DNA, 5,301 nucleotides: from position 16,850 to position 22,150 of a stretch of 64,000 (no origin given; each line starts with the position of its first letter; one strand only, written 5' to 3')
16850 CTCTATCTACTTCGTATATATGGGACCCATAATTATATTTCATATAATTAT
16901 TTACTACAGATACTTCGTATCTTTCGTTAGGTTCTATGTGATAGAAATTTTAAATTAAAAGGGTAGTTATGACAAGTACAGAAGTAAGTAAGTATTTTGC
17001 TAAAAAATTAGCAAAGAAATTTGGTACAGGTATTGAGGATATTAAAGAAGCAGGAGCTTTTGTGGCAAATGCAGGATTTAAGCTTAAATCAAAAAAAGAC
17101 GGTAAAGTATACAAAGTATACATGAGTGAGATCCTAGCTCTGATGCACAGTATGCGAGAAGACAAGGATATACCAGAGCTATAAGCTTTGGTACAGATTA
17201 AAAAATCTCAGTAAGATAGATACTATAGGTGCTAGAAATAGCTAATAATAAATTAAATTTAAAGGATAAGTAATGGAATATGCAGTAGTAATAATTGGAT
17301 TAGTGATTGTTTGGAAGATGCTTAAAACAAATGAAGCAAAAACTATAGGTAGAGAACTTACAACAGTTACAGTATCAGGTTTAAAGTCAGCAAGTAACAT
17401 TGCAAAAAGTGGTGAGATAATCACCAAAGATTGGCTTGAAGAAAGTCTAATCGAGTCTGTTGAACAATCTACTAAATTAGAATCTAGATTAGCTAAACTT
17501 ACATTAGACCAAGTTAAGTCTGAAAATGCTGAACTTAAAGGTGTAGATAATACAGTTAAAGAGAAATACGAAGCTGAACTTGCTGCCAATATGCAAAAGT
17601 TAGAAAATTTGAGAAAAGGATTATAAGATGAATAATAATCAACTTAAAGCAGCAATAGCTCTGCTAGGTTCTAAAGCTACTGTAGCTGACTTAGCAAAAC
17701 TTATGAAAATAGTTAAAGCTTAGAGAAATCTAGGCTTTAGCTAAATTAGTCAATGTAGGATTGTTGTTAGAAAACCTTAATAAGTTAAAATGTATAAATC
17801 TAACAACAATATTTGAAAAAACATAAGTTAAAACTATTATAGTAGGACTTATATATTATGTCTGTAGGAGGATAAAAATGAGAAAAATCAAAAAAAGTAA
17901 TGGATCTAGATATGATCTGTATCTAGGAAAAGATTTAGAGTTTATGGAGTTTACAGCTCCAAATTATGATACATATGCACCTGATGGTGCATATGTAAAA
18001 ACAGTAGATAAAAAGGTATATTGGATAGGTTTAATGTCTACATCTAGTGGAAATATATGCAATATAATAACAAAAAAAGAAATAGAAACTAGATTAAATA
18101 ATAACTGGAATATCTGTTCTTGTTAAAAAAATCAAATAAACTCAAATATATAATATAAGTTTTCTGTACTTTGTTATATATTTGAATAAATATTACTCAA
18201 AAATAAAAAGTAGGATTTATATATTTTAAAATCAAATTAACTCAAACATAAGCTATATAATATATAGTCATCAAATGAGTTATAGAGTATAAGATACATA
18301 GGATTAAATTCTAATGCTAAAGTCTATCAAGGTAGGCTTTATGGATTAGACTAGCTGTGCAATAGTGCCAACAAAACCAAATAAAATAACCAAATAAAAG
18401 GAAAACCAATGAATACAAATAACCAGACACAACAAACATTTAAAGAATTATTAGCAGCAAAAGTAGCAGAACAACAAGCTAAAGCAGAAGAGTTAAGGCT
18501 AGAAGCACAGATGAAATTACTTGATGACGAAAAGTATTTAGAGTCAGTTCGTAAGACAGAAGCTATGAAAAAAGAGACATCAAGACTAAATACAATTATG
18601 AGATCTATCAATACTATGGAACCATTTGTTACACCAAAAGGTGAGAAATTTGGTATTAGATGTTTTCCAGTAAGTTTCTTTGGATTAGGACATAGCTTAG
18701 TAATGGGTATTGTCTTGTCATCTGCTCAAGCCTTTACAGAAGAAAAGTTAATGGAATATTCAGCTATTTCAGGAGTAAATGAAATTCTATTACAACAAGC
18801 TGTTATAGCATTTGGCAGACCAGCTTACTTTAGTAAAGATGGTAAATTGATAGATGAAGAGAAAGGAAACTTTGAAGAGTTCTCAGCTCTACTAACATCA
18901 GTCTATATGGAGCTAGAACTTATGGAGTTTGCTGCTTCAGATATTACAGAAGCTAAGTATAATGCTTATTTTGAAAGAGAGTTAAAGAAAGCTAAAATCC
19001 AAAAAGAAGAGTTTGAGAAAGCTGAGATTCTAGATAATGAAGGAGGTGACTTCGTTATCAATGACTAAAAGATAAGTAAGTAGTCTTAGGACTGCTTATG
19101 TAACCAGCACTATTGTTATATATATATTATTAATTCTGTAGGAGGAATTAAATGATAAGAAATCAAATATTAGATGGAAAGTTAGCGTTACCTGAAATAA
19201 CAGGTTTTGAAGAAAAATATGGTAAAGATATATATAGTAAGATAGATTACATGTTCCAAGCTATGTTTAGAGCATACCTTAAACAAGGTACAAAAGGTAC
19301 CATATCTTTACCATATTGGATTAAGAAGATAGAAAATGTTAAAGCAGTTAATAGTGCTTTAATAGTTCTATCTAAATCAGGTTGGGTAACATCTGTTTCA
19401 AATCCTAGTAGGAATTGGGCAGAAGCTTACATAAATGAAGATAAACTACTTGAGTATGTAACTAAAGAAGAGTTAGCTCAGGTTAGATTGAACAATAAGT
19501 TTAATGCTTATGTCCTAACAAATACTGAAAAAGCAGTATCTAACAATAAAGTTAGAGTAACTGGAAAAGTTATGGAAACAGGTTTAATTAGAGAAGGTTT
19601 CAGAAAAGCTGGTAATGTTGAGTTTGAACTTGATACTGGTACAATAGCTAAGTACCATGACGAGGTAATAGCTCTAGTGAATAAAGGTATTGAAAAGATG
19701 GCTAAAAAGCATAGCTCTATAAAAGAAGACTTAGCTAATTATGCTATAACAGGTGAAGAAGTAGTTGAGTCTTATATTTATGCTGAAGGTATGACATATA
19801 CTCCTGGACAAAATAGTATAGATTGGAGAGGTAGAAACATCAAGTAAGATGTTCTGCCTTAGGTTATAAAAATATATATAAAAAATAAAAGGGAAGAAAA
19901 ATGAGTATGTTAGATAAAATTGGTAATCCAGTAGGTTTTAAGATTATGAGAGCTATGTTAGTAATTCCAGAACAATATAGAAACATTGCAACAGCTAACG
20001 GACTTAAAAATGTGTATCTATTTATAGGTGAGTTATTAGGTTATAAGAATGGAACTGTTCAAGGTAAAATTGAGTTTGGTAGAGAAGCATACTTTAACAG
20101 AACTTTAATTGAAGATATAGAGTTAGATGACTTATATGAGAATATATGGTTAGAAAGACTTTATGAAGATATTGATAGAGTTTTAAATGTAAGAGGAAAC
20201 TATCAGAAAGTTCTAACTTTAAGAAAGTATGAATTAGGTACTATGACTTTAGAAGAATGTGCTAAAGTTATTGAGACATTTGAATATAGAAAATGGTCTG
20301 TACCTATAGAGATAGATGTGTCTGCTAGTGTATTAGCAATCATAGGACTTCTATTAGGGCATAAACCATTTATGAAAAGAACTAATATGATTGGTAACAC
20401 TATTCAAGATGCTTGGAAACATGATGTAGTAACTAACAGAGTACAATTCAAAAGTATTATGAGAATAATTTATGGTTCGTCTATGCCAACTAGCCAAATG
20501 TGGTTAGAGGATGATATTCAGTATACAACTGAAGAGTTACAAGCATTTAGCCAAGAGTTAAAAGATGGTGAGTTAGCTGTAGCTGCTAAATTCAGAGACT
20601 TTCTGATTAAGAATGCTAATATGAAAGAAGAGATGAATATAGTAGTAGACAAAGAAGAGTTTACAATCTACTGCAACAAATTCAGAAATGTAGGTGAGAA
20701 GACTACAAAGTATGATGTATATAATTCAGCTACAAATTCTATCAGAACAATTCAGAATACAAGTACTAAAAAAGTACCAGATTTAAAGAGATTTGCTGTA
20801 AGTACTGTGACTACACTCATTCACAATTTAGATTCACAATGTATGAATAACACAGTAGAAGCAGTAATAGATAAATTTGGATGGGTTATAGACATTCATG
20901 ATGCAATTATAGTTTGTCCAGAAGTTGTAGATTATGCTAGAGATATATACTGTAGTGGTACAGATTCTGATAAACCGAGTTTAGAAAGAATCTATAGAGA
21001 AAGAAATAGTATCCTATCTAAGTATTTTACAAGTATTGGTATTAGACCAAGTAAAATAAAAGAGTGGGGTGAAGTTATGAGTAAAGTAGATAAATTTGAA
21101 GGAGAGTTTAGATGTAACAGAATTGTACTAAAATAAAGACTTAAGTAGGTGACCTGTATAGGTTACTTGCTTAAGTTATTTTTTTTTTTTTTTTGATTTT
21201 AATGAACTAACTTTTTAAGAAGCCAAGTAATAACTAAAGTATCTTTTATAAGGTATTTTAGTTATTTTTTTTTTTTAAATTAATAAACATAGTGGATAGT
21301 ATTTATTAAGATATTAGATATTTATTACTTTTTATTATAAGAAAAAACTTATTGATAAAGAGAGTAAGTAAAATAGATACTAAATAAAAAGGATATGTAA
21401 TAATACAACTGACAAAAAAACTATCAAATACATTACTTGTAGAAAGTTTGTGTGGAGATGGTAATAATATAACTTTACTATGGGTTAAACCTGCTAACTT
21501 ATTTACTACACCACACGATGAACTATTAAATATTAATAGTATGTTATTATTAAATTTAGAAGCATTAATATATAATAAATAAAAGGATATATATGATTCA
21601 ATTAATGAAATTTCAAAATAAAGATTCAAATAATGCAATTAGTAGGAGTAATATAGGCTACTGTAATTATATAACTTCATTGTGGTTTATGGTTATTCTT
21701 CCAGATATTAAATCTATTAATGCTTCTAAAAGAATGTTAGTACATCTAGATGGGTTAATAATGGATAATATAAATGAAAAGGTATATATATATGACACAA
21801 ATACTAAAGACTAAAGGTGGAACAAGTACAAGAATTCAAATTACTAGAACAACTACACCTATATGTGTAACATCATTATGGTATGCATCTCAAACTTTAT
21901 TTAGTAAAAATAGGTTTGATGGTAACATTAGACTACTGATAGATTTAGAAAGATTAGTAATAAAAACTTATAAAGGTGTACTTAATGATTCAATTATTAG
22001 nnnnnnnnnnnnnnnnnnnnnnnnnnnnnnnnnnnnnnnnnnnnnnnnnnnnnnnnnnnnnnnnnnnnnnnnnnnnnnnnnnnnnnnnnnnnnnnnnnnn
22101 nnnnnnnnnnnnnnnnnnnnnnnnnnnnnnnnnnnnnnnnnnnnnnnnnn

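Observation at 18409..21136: T7-like single-subunit RNA polymerase encoded as three separate ORFs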

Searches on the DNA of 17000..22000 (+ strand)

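Call 6: search_dna_similar(query=window:17000-22000:+, collection=phages, mode=near, max_rows=15)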
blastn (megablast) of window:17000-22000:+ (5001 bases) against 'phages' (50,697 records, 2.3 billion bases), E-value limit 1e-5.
No match.

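Call 61: search_rna_families(sources=[L001, L002], threshold=gathering)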
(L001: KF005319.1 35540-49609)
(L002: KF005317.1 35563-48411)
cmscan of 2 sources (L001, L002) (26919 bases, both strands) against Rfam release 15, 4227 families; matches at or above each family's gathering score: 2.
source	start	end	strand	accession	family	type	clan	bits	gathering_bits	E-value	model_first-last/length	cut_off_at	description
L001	6778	7032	+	RF00028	Intron_gpI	Intron;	-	55.7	50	8.1e-12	1-253/253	no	Group I catalytic intron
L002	6778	7032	+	RF00028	Intron_gpI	Intron;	-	55.7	50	8.1e-12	1-253/253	no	Group I catalytic intron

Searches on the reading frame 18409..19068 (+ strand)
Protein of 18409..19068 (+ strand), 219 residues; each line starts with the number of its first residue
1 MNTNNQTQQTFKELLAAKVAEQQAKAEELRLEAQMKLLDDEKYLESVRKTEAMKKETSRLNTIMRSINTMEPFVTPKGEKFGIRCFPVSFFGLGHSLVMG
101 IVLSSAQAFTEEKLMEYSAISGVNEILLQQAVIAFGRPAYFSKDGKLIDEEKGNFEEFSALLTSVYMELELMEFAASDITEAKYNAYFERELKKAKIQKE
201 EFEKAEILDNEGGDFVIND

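Call 3: search_protein_families(library=pfam, proteins=[window:18409-19068:+], max_evalue=1)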
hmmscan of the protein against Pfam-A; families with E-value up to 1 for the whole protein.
window:18409-19068:+ (219 aa): 1 family
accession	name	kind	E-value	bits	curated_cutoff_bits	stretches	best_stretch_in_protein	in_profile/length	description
PF08827.16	DUF1805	-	0.065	13.9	29.5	1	9-36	29-56/64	Domain of unknown function (DUF1805)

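Call 4: search_protein_families(library=phrogs, proteins=[window:18409-19068:+], max_evalue=0.01)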
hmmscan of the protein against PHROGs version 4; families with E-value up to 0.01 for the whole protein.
window:18409-19068:+ (219 aa): 2 families
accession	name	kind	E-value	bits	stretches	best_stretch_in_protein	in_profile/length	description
phrog_22535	-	unknown function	1.2e-06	29.6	1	5-196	5-199/216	-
phrog_7208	-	unknown function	0.0099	16.6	0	52-80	106-134/204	-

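Call 17: find_homologous_proteins(query=window:18409-19068:+, max_evalue=0.001)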
Query window:18409-19068:+ (219 aa): 3 proteins with E <= 0.001 among 516 candidates.
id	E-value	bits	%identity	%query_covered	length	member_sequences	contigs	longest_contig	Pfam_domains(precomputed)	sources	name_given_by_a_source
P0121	1.4e-126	438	94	100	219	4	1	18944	-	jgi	-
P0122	8.9e-75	269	60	95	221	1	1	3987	-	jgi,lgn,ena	-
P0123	1.5e-30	125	36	96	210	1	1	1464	-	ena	-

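Call 41: find_homologous_proteins(query=A3, max_evalue=0.001)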
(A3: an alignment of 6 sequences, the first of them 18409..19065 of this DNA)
Query A3 (6 sequences) (219 aa, profile of the alignment): 129 proteins with E <= 0.001 among 8000 candidates; the best 120 are listed.
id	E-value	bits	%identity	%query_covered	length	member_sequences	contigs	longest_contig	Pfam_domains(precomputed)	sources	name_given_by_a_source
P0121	9.2e-102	357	94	100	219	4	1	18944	-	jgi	-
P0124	1.8e-77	278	26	85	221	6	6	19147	-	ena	-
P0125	1.0e-75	272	26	88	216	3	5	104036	-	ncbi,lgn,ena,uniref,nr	ncbi:hypothetical protein AD45P2_00200 [Alteromonas phage vB_AmaP_AD45-P2]|uniref:Uncharacterized pr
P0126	1.4e-62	229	26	96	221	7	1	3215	-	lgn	-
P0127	4.6e-56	208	30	58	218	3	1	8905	-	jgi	jgi:hypothetical protein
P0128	5.7e-56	207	28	67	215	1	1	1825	-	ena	-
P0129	7.2e-56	207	26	62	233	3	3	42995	-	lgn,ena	-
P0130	5.9e-55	204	31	67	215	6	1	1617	-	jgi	jgi:hypothetical protein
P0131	6.3e-55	204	30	64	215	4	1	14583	-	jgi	jgi:hypothetical protein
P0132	1.1e-54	203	27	83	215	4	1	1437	-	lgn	-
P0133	1.6e-54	203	27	83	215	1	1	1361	-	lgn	-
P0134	3.2e-54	202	30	64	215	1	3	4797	-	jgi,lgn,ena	jgi:hypothetical protein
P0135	4.9e-54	201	27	70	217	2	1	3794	-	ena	-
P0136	8.4e-54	200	28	64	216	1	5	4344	-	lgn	-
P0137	1.4e-53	200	27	79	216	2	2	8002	-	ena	-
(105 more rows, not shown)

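Call 45: search_solved_structures(query=A4, max_evalue=10, show_alignments=1)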
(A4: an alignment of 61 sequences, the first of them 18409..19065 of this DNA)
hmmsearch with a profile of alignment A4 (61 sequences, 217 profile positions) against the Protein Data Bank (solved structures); distinct sequences matched with E-value up to 10: 4.
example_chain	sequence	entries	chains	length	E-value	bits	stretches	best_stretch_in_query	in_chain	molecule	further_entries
5je8_A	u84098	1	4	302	0.028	17.1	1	39-181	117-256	3-hydroxyisobutyrate dehydrogenase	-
3g0o_A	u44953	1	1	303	0.053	16.2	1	86-182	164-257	3-hydroxyisobutyrate dehydrogenase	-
3dxs_X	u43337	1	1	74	0.73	12.5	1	153-201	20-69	Copper-transporting ATPase RAN1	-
6y07_A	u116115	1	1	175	4.4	10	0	5-74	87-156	sohair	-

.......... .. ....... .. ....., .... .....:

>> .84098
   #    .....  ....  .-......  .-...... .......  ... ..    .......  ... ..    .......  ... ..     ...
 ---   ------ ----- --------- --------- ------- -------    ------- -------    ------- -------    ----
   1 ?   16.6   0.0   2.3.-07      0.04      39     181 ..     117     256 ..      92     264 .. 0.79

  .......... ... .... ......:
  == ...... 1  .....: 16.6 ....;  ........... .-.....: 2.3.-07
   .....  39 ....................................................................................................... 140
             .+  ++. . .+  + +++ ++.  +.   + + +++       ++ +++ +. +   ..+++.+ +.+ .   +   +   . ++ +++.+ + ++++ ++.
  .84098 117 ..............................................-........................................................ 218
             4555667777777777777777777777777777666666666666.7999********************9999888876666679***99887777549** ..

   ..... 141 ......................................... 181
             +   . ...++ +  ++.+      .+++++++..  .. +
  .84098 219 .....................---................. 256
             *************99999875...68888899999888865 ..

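Call 54: predict_structure(alignment_id=A4)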
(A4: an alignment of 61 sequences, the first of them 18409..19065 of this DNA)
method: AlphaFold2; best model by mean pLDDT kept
length: 219 residues; sequences in the alignment: 61
mean_pLDDT: 91.4   pTM: 0.78
mean pLDDT of the five models: 91.4, 90.5, 89.6, 88.9, 88.3
residues with pLDDT >= 90: 165; 70-90: 38; 50-70: 13; < 50: 3
segments of 3 or more residues with pLDDT < 50: none
pLDDT, mean of each block of 10 residues (from residue 1): 59 82 88 86 92 97 98 93 94 95 95 97 98 98 96 98 98 96 98 98 91 60
secondary structure, 60 per line:
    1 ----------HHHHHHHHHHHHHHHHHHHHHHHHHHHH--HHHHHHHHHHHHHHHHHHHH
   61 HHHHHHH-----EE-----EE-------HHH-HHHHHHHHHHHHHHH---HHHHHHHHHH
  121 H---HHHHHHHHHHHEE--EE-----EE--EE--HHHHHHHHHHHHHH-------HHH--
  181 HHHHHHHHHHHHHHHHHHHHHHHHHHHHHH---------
elements in order: H11-38 H41-67 H93-107 H111-121 H125-135 H155-168 H181-210

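Call 57: fold_search(model_id=the predicted structure, library=pdb)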
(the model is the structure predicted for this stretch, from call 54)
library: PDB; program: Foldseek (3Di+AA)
matches with E <= 10: 189; with E <= 0.001: 0
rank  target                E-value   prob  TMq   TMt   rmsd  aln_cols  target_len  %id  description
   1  7bml_A                3.7e-01  0.12  0.16  0.20  20.3       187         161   16  Crystal structure of outer surface protein C (OspC) from Borrelia burgdorferi (released 2021-02-10)
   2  7uj2_B                5.2e-01  0.10  0.17  0.21  19.3       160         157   13  OspC Type B (released 2023-04-05)
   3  9c24_D                6.5e-01  0.09  0.16  0.21  19.3       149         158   13  Fab F946 in complex with OspCB (released 2025-08-27)
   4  7bml_C                6.5e-01  0.08  0.17  0.21  19.1       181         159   13  Crystal structure of outer surface protein C (OspC) from Borrelia burgdorferi (released 2021-02-10)
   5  7bml_D                6.5e-01  0.08  0.16  0.20  19.3       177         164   12  Crystal structure of outer surface protein C (OspC) from Borrelia burgdorferi (released 2021-02-10)
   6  5i0h_A                6.9e-01  0.11  0.15  0.06  15.1       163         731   16  Crystal structure of myosin X motor domain in pre-powerstroke state (released 2016-09-07)
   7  2y0r                  8.1e-01  0.11  0.13  0.05  14.6       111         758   15  Structural basis for the allosteric interference of myosin function by mutants G680A and G680V of Dictyostelium myosin-2 (released 2011-07-20)
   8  7uj2_A                8.6e-01  0.08  0.16  0.21  18.4       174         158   15  OspC Type B (released 2023-04-05)
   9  7bml_B                1.1e+00  0.08  0.17  0.21  18.7       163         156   14  Crystal structure of outer surface protein C (OspC) from Borrelia burgdorferi (released 2021-02-10)
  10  2jhr                  1.1e+00  0.08  0.12  0.05  14.9       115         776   15  Crystal structure of myosin-2 motor domain in complex with ADP- metavanadate and pentabromopseudilin (released 2009-01-13)
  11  5bvu                  1.3e+00  0.06  0.16  0.07  13.5       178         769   10  Crystal structure of Thermoanaerobacterium xylolyticum GH116 beta-glucosidase (released 2016-05-18)
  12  1d0z                  1.4e+00  0.10  0.14  0.06  12.6       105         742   10  DICTYOSTELIUM MYOSIN S1DC (MOTOR DOMAIN FRAGMENT) COMPLEXED WITH P-NITROPHENYL AMINOETHYLDIPHOSPHATE BERYLLIUM TRIFLUORI (released 2000-01-12)
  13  1fmv                  1.4e+00  0.08  0.13  0.05  14.8       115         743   14  CRYSTAL STRUCTURE OF THE APO MOTOR DOMAIN OF DICTYOSTELLIUM MYOSIN II (released 2000-11-22)
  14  4dbp_A                1.4e+00  0.07  0.14  0.05  14.8       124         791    9  Myosin VI nucleotide-free (MDINSERT2) D179Y crystal structure (released 2013-01-30)
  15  9qoh_s2               1.5e+00  0.08  0.17  0.19  12.0       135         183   11  Mouse Ribosome POST translocation state (released 2026-04-08)
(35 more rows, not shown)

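Call 96: find_related_loci(query=A4, collection=viral_contigs, flank=6000)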
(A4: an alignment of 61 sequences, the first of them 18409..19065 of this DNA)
Query A4 (219 aa) in viral_contigs; peptide patterns used: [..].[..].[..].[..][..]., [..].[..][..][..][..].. (x = any residue, [..] = any of these).
67 stretches matched a pattern; 6 encode a relative of the query (tblastn E <= 1e-3); 6 distinct loci.
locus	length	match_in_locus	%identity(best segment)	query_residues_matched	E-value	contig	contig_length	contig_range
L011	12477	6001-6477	28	15-169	1e-8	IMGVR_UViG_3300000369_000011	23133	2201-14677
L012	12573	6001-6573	26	6-197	2e-7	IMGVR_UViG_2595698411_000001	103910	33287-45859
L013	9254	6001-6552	27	17-197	1e-6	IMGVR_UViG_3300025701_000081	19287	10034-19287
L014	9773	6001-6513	25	6-172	1e-6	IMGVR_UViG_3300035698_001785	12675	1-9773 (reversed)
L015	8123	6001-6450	27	6-152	7e-6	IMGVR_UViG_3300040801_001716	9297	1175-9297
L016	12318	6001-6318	32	93-206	2e-5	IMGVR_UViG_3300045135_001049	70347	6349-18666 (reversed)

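Call 100: find_encoding_contigs(protein=P0121, flank=4000, max_places=3)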
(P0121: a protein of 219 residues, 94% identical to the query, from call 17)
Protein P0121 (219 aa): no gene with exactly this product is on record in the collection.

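Call 104: search_protein_families(library=ncbifam, proteins=[window:18409-19068:+], max_evalue=0.1)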
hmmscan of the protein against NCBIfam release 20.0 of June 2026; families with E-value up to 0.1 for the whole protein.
window:18409-19068:+ (219 aa): 0 families
